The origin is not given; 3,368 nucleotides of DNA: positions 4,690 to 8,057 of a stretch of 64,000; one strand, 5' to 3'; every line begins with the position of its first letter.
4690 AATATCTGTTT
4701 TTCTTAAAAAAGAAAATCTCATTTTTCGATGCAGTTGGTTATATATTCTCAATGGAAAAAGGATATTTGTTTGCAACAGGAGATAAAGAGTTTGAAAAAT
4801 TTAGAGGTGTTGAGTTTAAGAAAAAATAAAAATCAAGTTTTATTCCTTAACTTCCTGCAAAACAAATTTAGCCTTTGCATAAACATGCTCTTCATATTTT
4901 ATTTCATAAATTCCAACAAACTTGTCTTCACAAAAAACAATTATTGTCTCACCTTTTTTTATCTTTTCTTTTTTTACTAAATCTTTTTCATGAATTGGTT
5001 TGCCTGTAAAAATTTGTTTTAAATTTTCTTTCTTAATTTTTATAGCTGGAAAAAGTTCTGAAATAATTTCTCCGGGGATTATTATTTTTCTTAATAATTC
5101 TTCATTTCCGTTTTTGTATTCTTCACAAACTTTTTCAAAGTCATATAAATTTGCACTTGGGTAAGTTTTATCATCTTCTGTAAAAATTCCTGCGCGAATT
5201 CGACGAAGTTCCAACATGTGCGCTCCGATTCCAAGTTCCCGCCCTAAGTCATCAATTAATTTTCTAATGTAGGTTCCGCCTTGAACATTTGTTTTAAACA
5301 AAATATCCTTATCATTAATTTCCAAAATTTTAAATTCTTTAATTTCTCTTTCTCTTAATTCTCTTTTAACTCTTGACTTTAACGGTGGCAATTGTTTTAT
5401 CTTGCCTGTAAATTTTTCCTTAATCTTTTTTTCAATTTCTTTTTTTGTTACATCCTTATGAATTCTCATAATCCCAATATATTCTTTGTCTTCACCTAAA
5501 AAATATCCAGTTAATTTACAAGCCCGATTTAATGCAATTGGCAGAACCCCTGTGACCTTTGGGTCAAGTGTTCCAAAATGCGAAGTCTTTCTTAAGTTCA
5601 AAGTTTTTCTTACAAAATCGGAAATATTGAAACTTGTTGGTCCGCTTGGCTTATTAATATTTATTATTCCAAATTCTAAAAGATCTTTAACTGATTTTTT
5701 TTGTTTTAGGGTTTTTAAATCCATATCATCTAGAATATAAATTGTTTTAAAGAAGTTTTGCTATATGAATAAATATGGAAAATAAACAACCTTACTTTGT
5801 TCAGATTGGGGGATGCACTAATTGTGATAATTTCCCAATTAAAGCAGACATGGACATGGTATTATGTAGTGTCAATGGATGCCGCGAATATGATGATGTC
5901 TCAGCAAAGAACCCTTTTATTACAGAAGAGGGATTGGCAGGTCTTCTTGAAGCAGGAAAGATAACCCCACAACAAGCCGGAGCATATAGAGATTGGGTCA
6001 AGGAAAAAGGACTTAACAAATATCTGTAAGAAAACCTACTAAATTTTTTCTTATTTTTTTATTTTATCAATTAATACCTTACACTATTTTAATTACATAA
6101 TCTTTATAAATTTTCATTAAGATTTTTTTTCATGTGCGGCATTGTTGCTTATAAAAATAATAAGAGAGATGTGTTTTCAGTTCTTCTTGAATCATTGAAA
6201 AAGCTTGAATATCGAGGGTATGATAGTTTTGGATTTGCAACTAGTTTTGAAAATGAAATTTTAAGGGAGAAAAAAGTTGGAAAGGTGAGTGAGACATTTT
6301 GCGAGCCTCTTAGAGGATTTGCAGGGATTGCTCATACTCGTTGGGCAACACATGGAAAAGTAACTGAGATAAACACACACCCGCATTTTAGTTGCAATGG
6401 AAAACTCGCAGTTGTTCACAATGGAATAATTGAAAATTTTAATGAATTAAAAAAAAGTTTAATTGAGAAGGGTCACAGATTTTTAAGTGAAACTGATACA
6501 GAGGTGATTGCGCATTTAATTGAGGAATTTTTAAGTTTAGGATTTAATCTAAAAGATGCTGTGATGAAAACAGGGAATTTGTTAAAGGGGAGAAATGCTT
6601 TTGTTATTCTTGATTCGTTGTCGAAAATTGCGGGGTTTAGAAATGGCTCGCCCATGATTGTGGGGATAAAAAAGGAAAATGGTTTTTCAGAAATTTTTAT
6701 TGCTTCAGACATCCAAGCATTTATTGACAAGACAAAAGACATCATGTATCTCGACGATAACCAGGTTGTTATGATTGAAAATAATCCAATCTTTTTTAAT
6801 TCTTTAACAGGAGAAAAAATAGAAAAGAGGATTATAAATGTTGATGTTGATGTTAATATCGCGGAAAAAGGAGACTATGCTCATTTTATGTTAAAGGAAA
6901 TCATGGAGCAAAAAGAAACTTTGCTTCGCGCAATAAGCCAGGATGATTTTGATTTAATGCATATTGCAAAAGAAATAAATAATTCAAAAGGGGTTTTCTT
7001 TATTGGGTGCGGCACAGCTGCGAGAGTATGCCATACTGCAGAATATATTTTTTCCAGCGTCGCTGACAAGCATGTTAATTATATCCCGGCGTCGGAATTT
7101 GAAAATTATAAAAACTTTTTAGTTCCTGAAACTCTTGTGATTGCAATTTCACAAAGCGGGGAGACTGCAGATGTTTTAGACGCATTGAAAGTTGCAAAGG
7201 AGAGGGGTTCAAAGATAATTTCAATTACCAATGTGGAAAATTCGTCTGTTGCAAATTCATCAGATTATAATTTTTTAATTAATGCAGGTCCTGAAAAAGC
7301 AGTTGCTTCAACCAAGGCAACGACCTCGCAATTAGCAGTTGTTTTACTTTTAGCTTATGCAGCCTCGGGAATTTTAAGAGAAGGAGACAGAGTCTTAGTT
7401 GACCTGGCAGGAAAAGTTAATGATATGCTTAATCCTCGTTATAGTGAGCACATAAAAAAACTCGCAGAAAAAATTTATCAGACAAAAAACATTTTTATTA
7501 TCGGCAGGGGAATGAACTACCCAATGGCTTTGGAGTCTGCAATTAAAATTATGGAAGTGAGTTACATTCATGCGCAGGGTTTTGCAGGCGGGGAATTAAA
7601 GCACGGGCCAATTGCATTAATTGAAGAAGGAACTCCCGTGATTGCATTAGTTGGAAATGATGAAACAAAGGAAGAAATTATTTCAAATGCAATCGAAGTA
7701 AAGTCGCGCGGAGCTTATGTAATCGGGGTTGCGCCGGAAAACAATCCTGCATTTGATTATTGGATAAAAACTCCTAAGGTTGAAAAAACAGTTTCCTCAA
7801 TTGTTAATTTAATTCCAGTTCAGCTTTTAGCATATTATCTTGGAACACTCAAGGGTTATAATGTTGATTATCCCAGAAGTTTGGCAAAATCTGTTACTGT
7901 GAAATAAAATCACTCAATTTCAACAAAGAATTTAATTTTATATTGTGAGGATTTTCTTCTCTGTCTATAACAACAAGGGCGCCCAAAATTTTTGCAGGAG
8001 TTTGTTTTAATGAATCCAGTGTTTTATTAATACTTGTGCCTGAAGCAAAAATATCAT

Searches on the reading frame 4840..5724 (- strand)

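Call 59: search_protein_families(library=pfam, proteins=[window:4840-5724:-], max_evalue=0.001)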
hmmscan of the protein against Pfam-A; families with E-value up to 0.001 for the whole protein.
window:4840-5724:- (294 aa): 4 families
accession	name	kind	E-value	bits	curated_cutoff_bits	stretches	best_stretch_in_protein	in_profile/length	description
PF01509.24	TruB_N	-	1.3e-23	84.5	27.3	1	39-153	1-149/149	TruB family pseudouridylate synthase (N terminal domain)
PF16198.10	TruB_C_2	-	1.4e-15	57.6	29.3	1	154-219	1-62/66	tRNA pseudouridylate synthase B C-terminal domain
PF21238.2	Pus10_C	-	2.6e-07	30.9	27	1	79-162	123-208/232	Pus10, C-terminal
PF08068.17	DKCLD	-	0.00055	20.4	27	0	9-34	32-57/58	DKCLD (NUC011) domain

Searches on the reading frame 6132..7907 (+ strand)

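Call 58: search_protein_families(library=pfam, proteins=[window:6132-7907:+], max_evalue=0.001)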
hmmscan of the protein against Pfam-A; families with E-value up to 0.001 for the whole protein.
window:6132-7907:+ (591 aa): 5 families
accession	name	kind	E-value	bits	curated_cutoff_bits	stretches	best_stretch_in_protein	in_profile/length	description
PF01380.27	SIS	-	3.2e-56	189.2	25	2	282-408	2-129/131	SIS domain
PF13522.11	GATase_6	-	1.4e-16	61.1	27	1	64-162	12-99/130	Glutamine amidotransferase domain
PF13537.11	GATase_7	-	4.7e-13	49.7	25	1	80-197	11-121/123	Glutamine amidotransferase domain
PF13580.11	SIS_2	-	8.1e-05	23.1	27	1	331-366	102-137/138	SIS domain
PF13230.11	GATase_4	-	0.00027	20.4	23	1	59-127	68-134/272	Glutamine amidotransferases class-II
